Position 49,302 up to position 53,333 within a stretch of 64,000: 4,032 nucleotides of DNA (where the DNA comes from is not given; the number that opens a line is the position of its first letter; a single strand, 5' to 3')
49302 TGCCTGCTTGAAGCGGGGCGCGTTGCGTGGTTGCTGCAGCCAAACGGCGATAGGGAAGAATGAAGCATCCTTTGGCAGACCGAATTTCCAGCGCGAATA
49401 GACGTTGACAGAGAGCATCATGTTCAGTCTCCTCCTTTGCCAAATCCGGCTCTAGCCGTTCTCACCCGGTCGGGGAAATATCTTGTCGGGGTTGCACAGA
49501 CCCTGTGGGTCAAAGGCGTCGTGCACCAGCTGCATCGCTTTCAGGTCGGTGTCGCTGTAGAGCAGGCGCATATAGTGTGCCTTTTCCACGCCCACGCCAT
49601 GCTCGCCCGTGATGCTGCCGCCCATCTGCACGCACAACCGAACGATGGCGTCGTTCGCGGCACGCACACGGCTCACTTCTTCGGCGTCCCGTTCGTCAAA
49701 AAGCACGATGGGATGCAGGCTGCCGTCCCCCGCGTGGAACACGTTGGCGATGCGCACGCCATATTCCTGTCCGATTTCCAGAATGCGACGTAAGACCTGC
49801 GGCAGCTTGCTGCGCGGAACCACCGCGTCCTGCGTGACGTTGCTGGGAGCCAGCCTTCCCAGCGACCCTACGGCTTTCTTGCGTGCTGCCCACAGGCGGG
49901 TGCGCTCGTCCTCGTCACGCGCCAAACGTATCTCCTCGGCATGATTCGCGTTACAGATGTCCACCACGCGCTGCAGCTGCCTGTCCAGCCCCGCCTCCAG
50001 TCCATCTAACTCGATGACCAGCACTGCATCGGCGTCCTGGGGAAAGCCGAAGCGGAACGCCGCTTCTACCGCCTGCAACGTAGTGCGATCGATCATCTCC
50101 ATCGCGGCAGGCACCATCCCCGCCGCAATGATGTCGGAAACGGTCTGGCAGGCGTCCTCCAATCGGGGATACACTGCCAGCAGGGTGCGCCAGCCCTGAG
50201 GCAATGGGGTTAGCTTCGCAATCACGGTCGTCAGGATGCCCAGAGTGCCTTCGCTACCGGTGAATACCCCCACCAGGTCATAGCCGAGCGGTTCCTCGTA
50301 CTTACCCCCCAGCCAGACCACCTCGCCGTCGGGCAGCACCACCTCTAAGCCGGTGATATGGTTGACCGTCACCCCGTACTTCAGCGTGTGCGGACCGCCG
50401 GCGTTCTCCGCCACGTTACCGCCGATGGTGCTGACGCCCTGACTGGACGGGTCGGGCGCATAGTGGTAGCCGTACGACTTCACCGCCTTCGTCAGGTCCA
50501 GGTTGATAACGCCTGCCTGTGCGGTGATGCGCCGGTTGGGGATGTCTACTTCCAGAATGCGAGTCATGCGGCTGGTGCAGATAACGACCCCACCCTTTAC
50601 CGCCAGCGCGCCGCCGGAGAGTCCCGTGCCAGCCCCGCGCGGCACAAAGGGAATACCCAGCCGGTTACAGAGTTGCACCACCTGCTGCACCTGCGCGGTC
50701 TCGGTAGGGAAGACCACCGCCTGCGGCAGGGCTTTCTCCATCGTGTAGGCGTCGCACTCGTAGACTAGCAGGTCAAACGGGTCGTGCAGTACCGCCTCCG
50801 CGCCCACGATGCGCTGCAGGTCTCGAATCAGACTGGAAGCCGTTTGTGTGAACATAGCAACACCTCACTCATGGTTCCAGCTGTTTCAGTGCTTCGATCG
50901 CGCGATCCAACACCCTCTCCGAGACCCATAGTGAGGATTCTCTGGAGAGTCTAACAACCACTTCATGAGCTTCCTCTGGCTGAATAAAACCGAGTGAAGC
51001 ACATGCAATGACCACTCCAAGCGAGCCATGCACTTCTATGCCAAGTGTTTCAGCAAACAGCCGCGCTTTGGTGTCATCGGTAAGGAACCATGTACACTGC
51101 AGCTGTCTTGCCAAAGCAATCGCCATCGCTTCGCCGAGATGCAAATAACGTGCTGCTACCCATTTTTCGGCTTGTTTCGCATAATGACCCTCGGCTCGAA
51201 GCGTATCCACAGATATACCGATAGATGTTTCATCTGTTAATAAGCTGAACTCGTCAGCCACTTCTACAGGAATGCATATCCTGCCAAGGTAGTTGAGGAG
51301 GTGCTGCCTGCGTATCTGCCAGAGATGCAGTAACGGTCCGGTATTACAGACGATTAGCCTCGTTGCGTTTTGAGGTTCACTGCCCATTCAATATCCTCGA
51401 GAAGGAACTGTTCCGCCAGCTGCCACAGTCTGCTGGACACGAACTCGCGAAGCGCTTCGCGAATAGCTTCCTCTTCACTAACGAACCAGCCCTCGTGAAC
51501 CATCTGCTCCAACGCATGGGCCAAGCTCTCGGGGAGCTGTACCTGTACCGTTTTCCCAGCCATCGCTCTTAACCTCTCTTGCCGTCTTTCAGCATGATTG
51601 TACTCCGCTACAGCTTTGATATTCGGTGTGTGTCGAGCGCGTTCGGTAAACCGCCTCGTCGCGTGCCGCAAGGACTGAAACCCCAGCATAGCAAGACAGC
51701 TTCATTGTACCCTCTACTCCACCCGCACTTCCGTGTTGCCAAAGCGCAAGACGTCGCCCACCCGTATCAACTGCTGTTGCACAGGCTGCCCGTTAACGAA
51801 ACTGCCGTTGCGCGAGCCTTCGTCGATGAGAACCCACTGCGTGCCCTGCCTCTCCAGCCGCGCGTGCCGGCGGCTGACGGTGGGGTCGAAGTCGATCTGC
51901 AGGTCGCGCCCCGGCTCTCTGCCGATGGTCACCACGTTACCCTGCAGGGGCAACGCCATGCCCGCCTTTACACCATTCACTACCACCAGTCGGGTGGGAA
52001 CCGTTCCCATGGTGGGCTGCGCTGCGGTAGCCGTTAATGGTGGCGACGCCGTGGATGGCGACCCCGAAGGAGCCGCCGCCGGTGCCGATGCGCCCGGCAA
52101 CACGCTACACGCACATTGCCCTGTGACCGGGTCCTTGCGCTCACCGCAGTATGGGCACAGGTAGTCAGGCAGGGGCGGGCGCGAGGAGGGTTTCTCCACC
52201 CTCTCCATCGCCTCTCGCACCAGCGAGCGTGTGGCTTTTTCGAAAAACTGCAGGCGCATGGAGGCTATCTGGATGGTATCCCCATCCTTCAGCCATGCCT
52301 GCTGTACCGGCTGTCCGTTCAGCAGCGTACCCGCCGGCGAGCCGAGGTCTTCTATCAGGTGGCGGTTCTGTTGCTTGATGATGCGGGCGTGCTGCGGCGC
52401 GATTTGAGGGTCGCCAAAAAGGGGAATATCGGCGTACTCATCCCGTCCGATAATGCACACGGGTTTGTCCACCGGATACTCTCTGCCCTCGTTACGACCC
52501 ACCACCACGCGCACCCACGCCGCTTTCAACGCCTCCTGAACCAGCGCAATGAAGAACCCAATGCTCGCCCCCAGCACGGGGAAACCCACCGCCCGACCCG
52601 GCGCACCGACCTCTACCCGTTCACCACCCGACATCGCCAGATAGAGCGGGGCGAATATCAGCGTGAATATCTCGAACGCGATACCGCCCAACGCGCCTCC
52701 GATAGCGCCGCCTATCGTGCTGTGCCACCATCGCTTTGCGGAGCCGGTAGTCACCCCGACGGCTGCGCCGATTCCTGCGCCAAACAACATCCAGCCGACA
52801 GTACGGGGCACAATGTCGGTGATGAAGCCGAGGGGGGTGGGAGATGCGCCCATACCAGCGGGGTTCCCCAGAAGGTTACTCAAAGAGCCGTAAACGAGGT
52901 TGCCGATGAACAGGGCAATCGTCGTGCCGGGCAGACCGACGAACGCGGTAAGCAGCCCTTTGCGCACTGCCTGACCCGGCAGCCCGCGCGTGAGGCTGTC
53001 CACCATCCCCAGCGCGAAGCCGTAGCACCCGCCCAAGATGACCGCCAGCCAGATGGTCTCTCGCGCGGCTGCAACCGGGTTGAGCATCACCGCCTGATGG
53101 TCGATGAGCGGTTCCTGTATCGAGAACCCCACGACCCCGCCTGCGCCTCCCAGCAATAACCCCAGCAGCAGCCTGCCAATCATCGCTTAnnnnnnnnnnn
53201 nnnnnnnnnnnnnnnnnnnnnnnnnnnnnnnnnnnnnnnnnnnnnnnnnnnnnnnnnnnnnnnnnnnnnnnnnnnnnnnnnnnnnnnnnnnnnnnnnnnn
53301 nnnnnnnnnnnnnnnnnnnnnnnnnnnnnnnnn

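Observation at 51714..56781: kdsB-nnr operon continues into two membrane FHA-domain proteins with CxxC...CxC zinc ribbons and no kinase or phosphatase partner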

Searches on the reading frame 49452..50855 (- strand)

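Call 3: search_protein_families(library=pfam, proteins=[window:49452-50855:-], max_evalue=0.01)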
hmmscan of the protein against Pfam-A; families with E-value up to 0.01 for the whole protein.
window:49452-50855:- (467 aa): 2 families
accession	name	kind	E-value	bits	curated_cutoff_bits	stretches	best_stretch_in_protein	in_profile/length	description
PF02913.24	FAD-oxidase_C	-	1.1e-68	232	21.2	1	219-459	2-248/248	FAD linked oxidases, C-terminal domain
PF01565.28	FAD_binding_4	-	5.6e-42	143.2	26.4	1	44-183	1-139/139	FAD binding domain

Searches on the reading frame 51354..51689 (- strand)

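Call 3: search_protein_families(library=pfam, proteins=[window:51354-51689:-], max_evalue=0.01)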
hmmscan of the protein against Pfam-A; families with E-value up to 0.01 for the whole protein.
window:51354-51689:- (111 aa): 1 family
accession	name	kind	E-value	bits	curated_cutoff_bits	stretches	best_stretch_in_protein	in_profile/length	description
PF01402.27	RHH_1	-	1.1e-05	25.7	20.5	1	48-84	2-37/39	Ribbon-helix-helix protein, copG family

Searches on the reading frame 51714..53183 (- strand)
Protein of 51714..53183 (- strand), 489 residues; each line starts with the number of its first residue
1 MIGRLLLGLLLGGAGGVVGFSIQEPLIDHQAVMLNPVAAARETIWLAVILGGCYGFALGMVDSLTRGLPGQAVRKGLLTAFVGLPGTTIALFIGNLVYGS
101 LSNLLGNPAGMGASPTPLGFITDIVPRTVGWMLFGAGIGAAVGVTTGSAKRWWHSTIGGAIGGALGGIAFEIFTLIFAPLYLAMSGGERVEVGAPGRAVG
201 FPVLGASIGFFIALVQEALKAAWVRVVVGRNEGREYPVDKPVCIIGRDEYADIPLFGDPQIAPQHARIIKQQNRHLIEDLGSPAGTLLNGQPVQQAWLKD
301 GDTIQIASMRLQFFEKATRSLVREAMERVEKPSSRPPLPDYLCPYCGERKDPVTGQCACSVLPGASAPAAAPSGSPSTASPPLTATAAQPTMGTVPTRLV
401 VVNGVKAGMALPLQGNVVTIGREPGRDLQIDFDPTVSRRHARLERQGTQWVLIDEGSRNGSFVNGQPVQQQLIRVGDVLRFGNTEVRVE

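Call 3: search_protein_families(library=pfam, proteins=[window:51714-53183:-], max_evalue=0.01)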
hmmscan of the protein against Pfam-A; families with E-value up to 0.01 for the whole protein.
window:51714-53183:- (489 aa): 2 families
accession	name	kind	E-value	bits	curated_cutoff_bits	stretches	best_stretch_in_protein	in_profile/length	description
PF00498.31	FHA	-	2.7e-38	130.7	20.7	2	418-482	1-67/67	FHA domain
PF16697.10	Yop-YscD_cpl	-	1e-33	115.9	33.2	2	401-487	2-89/94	Inner membrane component of T3SS, cytoplasmic domain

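Call 4: search_protein_families(library=ncbifam, proteins=[window:51714-53183:-], max_evalue=0.01)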
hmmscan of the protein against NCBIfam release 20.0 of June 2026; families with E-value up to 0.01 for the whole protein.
window:51714-53183:- (489 aa): 7 families
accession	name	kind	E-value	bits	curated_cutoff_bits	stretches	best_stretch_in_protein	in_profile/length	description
NF049868.1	FhaB_Rv0019c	equivalog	5.3e-34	117.6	125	2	383-487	53-157/158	FHA domain-containing protein FhaB/FipA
NF041660.2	oxygluDhInhib_OdhI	equivalog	1e-29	103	200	2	392-483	32-122/130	oxoglutarate dehydrogenase inhibitor Odhl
NF052573.1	HisKinEspAMyxo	equivalog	1e-17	63.5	1400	2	233-324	38-127/755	serine histidine kinase EspA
NF033760.1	gliding_GltG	equivalog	1.4e-17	63.5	650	2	395-489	3-97/650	adventurous gliding motility protein GltG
TIGR03354.1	VI_FHA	hypoth_equivalog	1e-16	61.8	120.25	2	415-489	23-102/420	type VI secretion system-associated FHA domain protein TagH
NF052403.1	ESX1TransRegEspM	equivalog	2.9e-14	52.7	550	1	395-483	9-94/367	ESX-1 type VII secretion system transcriptional regulator EspM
TIGR02500.1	type_III_yscD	equivalog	0.0029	16.6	86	0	225-272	4-50/413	type III secretion system inner membrane ring subunit SctD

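Call 32: find_homologous_proteins(query=window:51714-53183:-, max_evalue=0.00001)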
Query window:51714-53183:- (489 aa): 196 proteins with E <= 0.00001 among 8000 candidates; the best 120 are listed.
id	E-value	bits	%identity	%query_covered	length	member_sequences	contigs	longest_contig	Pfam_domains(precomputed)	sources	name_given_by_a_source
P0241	4.5e-295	997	89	100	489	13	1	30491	PF00498.32,PF16697.11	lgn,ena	-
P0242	1.7e-294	995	90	96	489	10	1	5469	PF00498.32,PF16697.11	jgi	-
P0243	4.3e-286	968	88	97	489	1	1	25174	PF00498.32,PF16697.11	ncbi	-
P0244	5.5e-282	954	85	97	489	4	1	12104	PF00498.32,PF16697.11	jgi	-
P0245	2.7e-275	932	83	96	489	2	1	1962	PF00498.32,PF16697.11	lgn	-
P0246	6.8e-274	927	83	96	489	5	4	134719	PF00498.32,PF16697.11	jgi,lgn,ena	-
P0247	1.1e-271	920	82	97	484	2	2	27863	PF00498.32,PF16697.11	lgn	-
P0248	1.1e-271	920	82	96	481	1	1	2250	PF00498.32,PF16697.11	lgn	-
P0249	1.9e-271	919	81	100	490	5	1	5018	PF00498.32,PF16697.11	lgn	-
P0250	2.0e-271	919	82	96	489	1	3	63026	PF00498.32,PF16697.11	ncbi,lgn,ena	-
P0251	8.4e-271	917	84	96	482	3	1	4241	PF00498.32,PF16697.11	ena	-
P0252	1.3e-269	913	82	96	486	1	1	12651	PF00498.32,PF16697.11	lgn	-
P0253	6.6e-269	911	81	100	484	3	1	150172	PF00498.32,PF16697.11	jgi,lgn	jgi:pSer/pThr/pTyr-binding forkhead associated (FHA) protein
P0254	2.5e-267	906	80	96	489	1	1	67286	PF00498.32,PF16697.11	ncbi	ncbi:MAG: FHA domain-containing protein [Armatimonadota bacterium]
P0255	4.4e-265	898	79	96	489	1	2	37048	PF00498.32,PF16697.11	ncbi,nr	ncbi:MAG: FHA domain-containing protein [Armatimonadota bacterium]|nr:FHA domain-containing protein 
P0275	1.2e-90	323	44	81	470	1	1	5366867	PF00498.32,PF16697.11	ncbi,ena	-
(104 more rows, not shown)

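Call 47: predict_structure(alignment_id=A3)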
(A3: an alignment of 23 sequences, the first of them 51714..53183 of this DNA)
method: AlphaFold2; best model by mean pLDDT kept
length: 489 residues; sequences in the alignment: 23
mean_pLDDT: 82.7   pTM: 0.62
mean pLDDT of the five models: 82.7, 80.5, 80.4, 80.3, 79.7
residues with pLDDT >= 90: 233; 70-90: 180; 50-70: 29; < 50: 47
segments of 3 or more residues with pLDDT < 50: 321-334, 362-393
pLDDT, mean of each block of 10 residues (from residue 1): 92 96 86 77 90 95 87 93 90 86 74 64 85 95 90 95 93 80 66 78 96 94 91 89 92 90 94 91 90 92 93 83 44 57 78 75 43 39 35 67 82 89 91 91 90 92 93 92 92
secondary structure, 60 per line:
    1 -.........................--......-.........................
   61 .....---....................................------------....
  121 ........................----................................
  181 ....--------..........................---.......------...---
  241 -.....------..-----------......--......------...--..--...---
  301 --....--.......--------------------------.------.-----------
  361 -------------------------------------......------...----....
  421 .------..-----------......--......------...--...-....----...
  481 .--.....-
elements in order: H2-26 H29-34 H36-65 H69-104 H117-144 H149-184 H193-218 E222-228 E235-237 E242-246 E266-271 E274-279 E286-288 E295-297 E303-306 E309-315 E398-403 E410-412 E417-421 E441-446 E449-454 E461-463 E466-468 E470-473 E478-481 E484-488

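Call 51: search_protein_families(library=pfam, alignment_id=A3, max_evalue=1)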
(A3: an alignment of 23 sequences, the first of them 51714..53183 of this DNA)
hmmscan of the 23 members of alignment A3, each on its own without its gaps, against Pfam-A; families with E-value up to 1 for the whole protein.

A. member 1, window:51714-53183:- (489 aa): 3 families
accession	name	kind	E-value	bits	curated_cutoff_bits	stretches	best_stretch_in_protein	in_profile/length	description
PF00498.31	FHA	-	2.7e-38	130.7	20.7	2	418-482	1-67/67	FHA domain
PF16697.10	Yop-YscD_cpl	-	1e-33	115.9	33.2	2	401-487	2-89/94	Inner membrane component of T3SS, cytoplasmic domain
PF13441.11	Gly-zipper_YMGG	-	0.026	14.7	28.9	1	127-168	2-41/45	YMGG-like Gly-zipper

B. families by the number of members that match (of 23 scanned): 15 families
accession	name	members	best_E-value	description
PF00498.31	FHA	23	7.4e-39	FHA domain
PF16697.10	Yop-YscD_cpl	23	1.5e-35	Inner membrane component of T3SS, cytoplasmic domain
PF13441.11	Gly-zipper_YMGG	10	0.00054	YMGG-like Gly-zipper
PF00467.35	KOW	2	0.099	KOW motif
PF05433.20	Rick_17kDa_Anti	1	0.0013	Glycine zipper 2TM domain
PF02824.27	TGS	1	0.0015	TGS domain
PF01148.25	CTP_transf_1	1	0.1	Cytidylyltransferase family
PF19764.4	DUF6251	1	0.1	Family of unknown function (DUF6251)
PF01769.21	MgtE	1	0.17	Divalent cation transporter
PF11634.13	IPI_T4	1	0.19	Nuclease inhibitor from bacteriophage T4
PF05818.17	TraT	1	0.19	Enterobacterial TraT complement resistance protein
PF07155.17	ECF-ribofla_trS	1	0.48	ECF-type riboflavin transporter, S component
PF02990.21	EMP70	1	0.58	Endomembrane protein 70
PF10247.14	Romo1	1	0.61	Reactive mitochondrial oxygen species modulator 1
PF02466.24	Tim17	1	0.62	Tim17/Tim22/Tim23/Pmp24 family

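Call 59: fold_search(model_id=the predicted structure, library=pdb)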
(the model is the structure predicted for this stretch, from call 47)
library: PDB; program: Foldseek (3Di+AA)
matches with E <= 10: 751; with E <= 0.001: 94
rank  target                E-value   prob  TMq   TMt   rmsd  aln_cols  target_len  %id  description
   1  6i2p_E                1.8e-09  1.00  0.19  0.84   1.5        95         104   33  Crystal structure of the Mycobacterium tuberculosis PknB kinase domain (L33E mutant) in complex with its substrate Gar (released 2019-05-22)
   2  6i2q_B                3.8e-09  1.00  0.19  0.92   1.2        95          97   34  Crystal structure of the wild-type SucA domain of Mycobacterium smegmatis KGD (alpha-ketoglutarate decarboxylase), in  (released 2019-05-22)
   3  6i2r_B                4.7e-09  1.00  0.19  0.95   1.0        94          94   34  Crystal structure of the SucA domain of Mycobacterium smegmatis KGD (alpha-ketoglutarate decarboxylase), mutant R802A, (released 2019-05-22)
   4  6i2p_D                6.0e-09  1.00  0.19  0.76   7.3       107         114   30  Crystal structure of the Mycobacterium tuberculosis PknB kinase domain (L33E mutant) in complex with its substrate Gar (released 2019-05-22)
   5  7rj3_C                7.6e-09  1.00  0.19  0.88   1.3        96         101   33  Crystal Structure of the Forkhead Associated (FHA) Domain of the Glycogen Accumulation Regulator (GarA) from Mycobacte (released 2021-07-28)
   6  8p5r_G                1.1e-08  1.00  0.19  0.89   1.4        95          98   33  Crystal structure of full-length, homohexameric 2-oxoglutarate dehydrogenase KGD from Mycobacterium smegmatis in compl (released 2023-08-16)
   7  8p5x_G                1.2e-08  1.00  0.19  0.87   1.4        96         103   30  Single particle cryo-EM structure of the complex between Corynebacterium glutamicum homohexameric 2-oxoglutarate dehyd (released 2023-08-16)
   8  4qcj                  1.4e-08  1.00  0.19  0.89   1.2        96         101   31  Crystal Structure of OdhI from Corynebacterium glutamicum (released 2014-07-02)
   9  7rj3_A                2.0e-08  1.00  0.19  0.84   1.4        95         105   33  Crystal Structure of the Forkhead Associated (FHA) Domain of the Glycogen Accumulation Regulator (GarA) from Mycobacte (released 2021-07-28)
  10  2ff4_A                2.4e-08  1.00  0.18  0.23  19.7       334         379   16  Mycobacterium tuberculosis EmbR in complex with low affinity phosphopeptide (released 2006-01-24)
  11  6i2r_D                3.5e-08  1.00  0.18  0.94   1.0        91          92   34  Crystal structure of the SucA domain of Mycobacterium smegmatis KGD (alpha-ketoglutarate decarboxylase), mutant R802A, (released 2019-05-22)
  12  7rj3_B                6.3e-08  1.00  0.19  0.83   1.7        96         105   32  Crystal Structure of the Forkhead Associated (FHA) Domain of the Glycogen Accumulation Regulator (GarA) from Mycobacte (released 2021-07-28)
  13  2fez                  7.2e-08  1.00  0.18  0.24  19.9       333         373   15  Mycobacterium tuberculosis EmbR (released 2006-01-24)
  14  8p5r_H                1.0e-07  1.00  0.19  0.92   1.2        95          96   34  Crystal structure of full-length, homohexameric 2-oxoglutarate dehydrogenase KGD from Mycobacterium smegmatis in compl (released 2023-08-16)
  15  3poa_A                1.2e-07  1.00  0.18  0.88   1.6        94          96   29  Structural and functional analysis of phosphothreonine-dependent FHA domain interactions (released 2011-01-26)
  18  3oun_A                2.6e-07  1.00  0.18  0.91   1.8        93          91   28  Crystal structure of the FhaA FHA domain complexed with the intracellular domain of Rv3910 (released 2012-02-08)
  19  2lc1_MODEL_1_A        4.6e-07  1.00  0.18  0.78   2.3        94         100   29  Rv0020c_FHA Structure (released 2011-11-02)
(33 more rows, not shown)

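Call 82: find_encoding_contigs(protein=P0275, flank=10000, max_places=1)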
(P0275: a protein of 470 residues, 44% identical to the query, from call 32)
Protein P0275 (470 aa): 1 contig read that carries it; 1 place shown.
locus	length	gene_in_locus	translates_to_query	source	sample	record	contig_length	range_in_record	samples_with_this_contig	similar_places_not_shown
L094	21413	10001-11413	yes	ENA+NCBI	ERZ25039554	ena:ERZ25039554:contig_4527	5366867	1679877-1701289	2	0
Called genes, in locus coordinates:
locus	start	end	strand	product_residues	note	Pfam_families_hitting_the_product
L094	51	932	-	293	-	PF02153:PDH_N, PF20463:PDH_C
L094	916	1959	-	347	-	PF18152:DAHP_snth_FXD, PF00793:DAHP_synth_1, PF03102:NeuB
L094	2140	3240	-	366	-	PF00155:Aminotran_1_2, PF04864:Alliinase_C (weak)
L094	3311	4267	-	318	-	PF01946:Thi4 (faint), PF00890:FAD_binding_2 (faint), PF01266:DAO (faint), PF03486:HI0933_like (faint), PF07992:Pyr_redox_2, PF12831:FAD_oxidored (weak), PF13738:Pyr_redox_3, PF00070:Pyr_redox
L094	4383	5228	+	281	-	PF00890:FAD_binding_2 (weak), PF01266:DAO (faint), PF03486:HI0933_like (faint), PF07992:Pyr_redox_2, PF13738:Pyr_redox_3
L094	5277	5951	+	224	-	PF00462:Glutaredoxin (faint), PF00085:Thioredoxin (faint), PF13192:Thioredoxin_3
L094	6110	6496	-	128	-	PF01740:STAS, PF13466:STAS_2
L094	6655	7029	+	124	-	PF01648:ACPS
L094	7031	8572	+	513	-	PF03853:YjeF_N, PF01256:Carb_kinase, PF02110:HK (weak)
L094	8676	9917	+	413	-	PF16697:Yop-YscD_cpl, PF00498:FHA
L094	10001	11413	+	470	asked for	PF16697:Yop-YscD_cpl, PF00498:FHA, PF16697:Yop-YscD_cpl, PF00498:FHA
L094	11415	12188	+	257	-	PF01209:Ubie_methyltran, PF13489:Methyltransf_23, PF02353:CMAS, PF01728:FtsJ (faint), PF13847:Methyltransf_31, PF08241:Methyltransf_11, PF08242:Methyltransf_12, PF13649:Methyltransf_25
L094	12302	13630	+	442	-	PF00092:VWA, PF13519:VWA_2, PF13768:VWA_3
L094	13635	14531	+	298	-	PF16697:Yop-YscD_cpl, PF00498:FHA, PF16697:Yop-YscD_cpl, PF00498:FHA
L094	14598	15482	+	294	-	PF00481:PP2C, PF13672:PP2C_2, PF07228:SpoIIE (faint)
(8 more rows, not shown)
